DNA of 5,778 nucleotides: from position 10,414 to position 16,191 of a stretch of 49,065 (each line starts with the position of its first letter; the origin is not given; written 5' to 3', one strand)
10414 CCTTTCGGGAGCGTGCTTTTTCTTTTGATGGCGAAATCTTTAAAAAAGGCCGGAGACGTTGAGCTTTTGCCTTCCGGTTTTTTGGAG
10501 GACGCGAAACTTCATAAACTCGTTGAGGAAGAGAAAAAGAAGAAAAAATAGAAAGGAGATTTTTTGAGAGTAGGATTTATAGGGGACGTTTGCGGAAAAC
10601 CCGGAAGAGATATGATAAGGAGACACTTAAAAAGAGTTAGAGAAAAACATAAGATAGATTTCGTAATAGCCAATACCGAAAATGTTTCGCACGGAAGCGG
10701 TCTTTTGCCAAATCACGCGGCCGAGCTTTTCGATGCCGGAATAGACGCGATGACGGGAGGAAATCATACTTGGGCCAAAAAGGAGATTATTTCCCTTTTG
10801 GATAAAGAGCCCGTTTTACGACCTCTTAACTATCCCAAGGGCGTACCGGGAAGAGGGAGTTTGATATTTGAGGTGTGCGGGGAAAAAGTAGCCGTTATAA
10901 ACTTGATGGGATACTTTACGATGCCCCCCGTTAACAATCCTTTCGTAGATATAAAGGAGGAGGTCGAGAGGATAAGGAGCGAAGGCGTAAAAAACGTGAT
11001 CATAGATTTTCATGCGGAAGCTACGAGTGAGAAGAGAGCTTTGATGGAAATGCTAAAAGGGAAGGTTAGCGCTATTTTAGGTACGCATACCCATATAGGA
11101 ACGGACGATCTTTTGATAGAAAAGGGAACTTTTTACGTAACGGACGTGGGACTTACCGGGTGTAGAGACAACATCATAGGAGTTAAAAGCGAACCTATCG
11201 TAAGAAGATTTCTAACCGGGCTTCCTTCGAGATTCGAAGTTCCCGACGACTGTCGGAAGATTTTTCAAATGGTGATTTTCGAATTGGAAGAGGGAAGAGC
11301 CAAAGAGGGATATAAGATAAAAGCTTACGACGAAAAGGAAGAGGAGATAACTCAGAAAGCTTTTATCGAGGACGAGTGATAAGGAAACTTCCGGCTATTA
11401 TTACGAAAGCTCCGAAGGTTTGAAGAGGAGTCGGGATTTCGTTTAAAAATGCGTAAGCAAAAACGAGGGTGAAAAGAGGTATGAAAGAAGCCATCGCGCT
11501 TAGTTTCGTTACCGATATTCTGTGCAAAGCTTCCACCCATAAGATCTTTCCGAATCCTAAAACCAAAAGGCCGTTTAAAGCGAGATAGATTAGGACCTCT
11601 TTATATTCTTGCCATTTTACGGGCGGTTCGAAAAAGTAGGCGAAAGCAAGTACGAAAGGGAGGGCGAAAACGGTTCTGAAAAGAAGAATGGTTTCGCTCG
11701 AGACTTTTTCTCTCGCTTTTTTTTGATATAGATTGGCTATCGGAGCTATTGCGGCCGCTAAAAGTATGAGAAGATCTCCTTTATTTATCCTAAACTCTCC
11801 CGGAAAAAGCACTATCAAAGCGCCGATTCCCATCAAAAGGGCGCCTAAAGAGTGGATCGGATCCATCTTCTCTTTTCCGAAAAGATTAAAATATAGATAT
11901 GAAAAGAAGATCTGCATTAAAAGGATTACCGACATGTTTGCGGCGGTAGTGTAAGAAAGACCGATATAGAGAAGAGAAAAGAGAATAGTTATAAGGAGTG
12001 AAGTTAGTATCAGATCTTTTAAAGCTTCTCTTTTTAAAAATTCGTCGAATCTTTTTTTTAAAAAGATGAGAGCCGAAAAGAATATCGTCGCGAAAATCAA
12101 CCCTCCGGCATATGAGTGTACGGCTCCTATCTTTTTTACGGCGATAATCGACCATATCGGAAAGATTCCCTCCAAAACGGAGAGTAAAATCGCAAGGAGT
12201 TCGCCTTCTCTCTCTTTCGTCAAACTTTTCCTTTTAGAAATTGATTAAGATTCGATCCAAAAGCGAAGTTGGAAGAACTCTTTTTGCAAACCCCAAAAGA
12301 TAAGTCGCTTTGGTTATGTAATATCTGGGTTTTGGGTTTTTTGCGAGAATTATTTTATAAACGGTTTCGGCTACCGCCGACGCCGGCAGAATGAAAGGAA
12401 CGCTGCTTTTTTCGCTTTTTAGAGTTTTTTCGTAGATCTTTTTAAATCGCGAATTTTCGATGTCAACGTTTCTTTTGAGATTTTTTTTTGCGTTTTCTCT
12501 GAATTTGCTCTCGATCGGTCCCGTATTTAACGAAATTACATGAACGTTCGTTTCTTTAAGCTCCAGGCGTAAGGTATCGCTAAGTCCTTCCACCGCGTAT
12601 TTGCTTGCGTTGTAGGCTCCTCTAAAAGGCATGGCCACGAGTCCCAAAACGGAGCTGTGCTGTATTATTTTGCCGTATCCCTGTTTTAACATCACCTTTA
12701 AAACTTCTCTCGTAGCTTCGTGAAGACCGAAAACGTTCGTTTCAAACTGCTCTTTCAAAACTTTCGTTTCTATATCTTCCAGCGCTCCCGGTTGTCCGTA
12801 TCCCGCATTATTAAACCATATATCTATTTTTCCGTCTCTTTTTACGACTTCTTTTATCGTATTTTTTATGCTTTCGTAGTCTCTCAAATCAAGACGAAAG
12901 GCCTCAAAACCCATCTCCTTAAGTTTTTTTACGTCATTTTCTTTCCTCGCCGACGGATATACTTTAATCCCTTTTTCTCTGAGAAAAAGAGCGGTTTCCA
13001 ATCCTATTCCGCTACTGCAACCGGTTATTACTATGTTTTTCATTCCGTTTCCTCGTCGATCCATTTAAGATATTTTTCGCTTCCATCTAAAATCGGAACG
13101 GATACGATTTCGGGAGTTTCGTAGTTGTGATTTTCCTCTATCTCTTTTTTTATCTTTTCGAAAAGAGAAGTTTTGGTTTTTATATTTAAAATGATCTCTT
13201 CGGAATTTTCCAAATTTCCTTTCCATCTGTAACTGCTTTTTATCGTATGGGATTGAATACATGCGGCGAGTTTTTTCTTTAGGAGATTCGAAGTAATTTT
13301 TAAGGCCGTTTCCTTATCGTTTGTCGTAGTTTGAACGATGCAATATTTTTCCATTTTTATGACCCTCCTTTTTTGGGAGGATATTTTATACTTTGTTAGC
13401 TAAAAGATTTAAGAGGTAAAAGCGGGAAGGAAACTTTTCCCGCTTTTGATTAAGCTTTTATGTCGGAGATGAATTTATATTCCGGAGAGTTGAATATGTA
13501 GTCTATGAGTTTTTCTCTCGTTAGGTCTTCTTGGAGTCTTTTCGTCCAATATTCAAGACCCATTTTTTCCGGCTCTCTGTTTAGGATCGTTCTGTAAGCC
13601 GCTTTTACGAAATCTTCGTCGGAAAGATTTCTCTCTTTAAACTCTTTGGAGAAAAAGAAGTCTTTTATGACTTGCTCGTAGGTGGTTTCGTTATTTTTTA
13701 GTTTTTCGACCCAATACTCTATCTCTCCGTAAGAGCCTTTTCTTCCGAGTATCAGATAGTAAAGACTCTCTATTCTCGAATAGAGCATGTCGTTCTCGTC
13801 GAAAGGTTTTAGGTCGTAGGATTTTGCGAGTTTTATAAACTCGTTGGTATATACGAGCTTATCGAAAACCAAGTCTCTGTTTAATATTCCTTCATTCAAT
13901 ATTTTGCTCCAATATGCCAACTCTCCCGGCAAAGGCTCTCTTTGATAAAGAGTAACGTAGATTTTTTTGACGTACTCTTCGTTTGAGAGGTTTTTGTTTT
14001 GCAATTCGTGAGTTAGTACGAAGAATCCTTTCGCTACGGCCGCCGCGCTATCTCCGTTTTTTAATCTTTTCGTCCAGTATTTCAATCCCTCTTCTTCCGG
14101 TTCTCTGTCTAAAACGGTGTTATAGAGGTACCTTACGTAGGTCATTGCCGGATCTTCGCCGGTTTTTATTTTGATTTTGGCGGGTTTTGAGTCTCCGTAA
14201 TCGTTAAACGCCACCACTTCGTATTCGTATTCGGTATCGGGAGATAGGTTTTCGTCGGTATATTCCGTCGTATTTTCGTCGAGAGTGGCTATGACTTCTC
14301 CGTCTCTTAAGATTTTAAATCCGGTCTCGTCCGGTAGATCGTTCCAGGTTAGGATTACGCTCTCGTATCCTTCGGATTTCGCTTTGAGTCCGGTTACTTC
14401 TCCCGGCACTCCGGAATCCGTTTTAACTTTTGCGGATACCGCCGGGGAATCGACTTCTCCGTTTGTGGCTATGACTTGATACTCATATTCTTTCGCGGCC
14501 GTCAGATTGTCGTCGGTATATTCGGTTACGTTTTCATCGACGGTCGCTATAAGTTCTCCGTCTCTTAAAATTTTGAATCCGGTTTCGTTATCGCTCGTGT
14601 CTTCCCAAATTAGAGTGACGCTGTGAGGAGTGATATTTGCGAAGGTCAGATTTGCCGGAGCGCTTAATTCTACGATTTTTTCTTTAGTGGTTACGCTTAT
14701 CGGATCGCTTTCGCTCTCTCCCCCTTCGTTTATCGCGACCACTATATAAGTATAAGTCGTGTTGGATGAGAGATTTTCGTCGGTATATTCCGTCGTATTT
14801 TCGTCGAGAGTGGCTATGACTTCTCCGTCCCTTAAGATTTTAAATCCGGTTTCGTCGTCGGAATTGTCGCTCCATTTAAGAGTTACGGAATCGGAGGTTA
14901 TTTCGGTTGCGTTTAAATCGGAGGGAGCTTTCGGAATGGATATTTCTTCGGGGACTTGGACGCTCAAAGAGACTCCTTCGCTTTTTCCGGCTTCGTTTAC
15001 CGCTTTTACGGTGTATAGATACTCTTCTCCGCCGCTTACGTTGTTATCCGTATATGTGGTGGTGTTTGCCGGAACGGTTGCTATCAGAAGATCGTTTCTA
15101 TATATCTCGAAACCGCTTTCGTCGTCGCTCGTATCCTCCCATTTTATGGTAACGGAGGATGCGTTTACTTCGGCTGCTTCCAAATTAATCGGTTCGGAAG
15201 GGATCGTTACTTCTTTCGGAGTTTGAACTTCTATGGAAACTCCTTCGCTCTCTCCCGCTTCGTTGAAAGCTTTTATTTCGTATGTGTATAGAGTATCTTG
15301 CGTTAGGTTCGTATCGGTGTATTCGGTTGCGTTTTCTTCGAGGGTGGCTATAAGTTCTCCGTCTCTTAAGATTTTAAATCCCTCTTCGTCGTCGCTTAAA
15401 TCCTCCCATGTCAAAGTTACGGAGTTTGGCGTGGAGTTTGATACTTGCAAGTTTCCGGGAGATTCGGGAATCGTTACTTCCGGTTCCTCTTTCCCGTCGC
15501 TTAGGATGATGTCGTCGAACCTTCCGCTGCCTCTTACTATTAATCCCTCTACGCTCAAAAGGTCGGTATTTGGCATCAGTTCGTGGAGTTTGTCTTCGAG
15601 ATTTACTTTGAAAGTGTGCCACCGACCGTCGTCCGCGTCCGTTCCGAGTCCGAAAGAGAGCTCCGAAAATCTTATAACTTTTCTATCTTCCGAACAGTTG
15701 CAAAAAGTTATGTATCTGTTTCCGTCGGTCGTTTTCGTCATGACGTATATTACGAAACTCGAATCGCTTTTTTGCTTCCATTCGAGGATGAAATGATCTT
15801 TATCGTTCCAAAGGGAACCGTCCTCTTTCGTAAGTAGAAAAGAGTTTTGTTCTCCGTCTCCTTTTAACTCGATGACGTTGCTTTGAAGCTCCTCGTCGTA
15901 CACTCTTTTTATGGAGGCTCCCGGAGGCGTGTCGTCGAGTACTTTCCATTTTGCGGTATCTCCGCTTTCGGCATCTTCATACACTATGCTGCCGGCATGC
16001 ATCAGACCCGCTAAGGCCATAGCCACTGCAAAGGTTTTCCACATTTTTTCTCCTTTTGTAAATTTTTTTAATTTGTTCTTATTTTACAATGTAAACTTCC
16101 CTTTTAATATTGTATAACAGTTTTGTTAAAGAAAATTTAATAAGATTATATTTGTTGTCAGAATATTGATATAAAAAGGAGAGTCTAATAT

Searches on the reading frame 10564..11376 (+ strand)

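Call 70: search_protein_families(library=pfam, proteins=[window:10564-11376:+], max_evalue=0.00001)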
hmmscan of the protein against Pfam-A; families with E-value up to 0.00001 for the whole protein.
window:10564-11376:+ (271 aa): 2 families
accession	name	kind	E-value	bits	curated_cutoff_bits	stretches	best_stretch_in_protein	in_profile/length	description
PF13277.11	YmdB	-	4.7e-91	305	27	1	5-247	2-248/253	YmdB-like protein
PF00149.33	Metallophos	-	3e-11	44.6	21.5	1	1-178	1-190/191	Calcineurin-like phosphoesterase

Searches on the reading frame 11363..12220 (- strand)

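Call 70: search_protein_families(library=pfam, proteins=[window:11363-12220:-], max_evalue=0.00001)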
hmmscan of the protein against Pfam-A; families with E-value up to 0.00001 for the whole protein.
window:11363-12220:- (285 aa): 1 family
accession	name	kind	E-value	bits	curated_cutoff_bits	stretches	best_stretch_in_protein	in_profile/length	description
PF00892.27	EamA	-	7.8e-39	133.5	28.2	2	147-282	2-134/135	EamA-like transporter family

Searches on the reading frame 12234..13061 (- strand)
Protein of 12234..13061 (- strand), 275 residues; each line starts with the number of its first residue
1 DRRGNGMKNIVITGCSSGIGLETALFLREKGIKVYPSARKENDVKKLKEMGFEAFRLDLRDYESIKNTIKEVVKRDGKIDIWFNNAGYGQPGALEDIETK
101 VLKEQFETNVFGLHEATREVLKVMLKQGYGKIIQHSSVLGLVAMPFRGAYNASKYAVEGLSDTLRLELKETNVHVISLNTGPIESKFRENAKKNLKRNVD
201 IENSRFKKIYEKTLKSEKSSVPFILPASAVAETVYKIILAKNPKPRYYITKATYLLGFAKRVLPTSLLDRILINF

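Call 70: search_protein_families(library=pfam, proteins=[window:12234-13061:-], max_evalue=0.00001)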
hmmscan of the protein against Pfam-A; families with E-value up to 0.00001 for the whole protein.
window:12234-13061:- (275 aa): 3 families
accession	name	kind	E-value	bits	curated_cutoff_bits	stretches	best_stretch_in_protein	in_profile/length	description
PF00106.31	adh_short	-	3.8e-45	154.2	26.6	1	8-194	1-193/195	short chain dehydrogenase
PF13561.12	adh_short_C2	-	1.8e-30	106.7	27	1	16-194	3-187/236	Enoyl-(Acyl carrier protein) reductase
PF08659.16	KR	-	4.1e-09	37.1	22.6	1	11-183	4-178/180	KR domain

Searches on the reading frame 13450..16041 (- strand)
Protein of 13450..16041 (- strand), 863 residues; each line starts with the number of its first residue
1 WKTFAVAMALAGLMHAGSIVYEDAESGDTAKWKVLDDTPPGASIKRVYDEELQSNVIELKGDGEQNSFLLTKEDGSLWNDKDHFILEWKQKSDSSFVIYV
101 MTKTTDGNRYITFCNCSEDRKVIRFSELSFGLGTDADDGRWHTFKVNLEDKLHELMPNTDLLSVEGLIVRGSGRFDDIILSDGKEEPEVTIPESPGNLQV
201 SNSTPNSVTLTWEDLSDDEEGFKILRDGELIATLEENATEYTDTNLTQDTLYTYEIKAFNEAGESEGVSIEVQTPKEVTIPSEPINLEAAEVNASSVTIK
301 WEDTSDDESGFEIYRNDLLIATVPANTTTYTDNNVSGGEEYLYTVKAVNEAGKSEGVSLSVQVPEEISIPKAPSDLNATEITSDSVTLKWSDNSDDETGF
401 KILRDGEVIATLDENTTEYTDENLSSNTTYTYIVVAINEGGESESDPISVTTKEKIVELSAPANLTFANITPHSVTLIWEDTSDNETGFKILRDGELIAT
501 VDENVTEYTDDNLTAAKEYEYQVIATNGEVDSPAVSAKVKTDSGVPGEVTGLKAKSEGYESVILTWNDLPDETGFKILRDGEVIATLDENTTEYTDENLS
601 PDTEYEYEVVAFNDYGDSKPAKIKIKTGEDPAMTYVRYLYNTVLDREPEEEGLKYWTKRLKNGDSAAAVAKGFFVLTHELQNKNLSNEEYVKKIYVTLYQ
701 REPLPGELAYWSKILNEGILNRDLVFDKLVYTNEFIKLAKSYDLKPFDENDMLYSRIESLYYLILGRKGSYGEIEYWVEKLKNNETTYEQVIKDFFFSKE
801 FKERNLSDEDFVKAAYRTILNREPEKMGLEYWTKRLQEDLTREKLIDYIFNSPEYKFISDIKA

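Call 71: search_protein_families(library=pfam, proteins=[window:13450-16041:-], max_evalue=0.00001)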
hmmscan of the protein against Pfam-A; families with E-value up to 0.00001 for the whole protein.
window:13450-16041:- (863 aa): 11 families
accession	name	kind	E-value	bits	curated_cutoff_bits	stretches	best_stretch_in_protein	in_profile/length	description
PF00041.27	fn3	-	2e-50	169.4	25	5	372-450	2-83/84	Fibronectin type III domain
PF13946.11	DUF4214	-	3.9e-42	142.6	23.2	4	794-856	3-69/72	Domain of unknown function (DUF4214)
PF18370.7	RGI_lyase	-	3.7e-22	78.9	27.8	0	389-444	22-78/86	Rhamnogalacturonan I lyases beta-sheet domain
PF16893.11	fn3_2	-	9.2e-12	45.4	27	0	192-274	3-89/89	Fibronectin type III domain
PF25059.1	FN3_DSCAM-DSCAML_C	-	3e-08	34.3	39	0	589-627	42-79/89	DSCAM/DSCAML C-terminal Fn3-like domain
PF08329.16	ChitinaseA_N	-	1.3e-07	31.7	21.2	0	386-451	40-106/133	Chitinase A, N-terminal domain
PF16656.11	Pur_ac_phosph_N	-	3e-07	31.3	30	0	284-346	3-64/93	Purple acid Phosphatase, N-terminal domain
PF24489.1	Ig_J_second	-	3e-07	30.9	27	0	328-364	56-94/105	Tip attachment protein J second Ig-like domain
PF05018.18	CFA20_dom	-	4e-07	30.4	24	1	20-171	13-158/185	CFA20 domain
PF25788.1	Ig_Rha78A_N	-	6.3e-07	30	27.4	0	405-452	52-101/105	Rha78A-like, N-terminal immunoglobulin domain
PF06486.16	DUF1093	-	8.7e-07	29.9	26.3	0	328-361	21-52/81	Protein of unknown function (DUF1093)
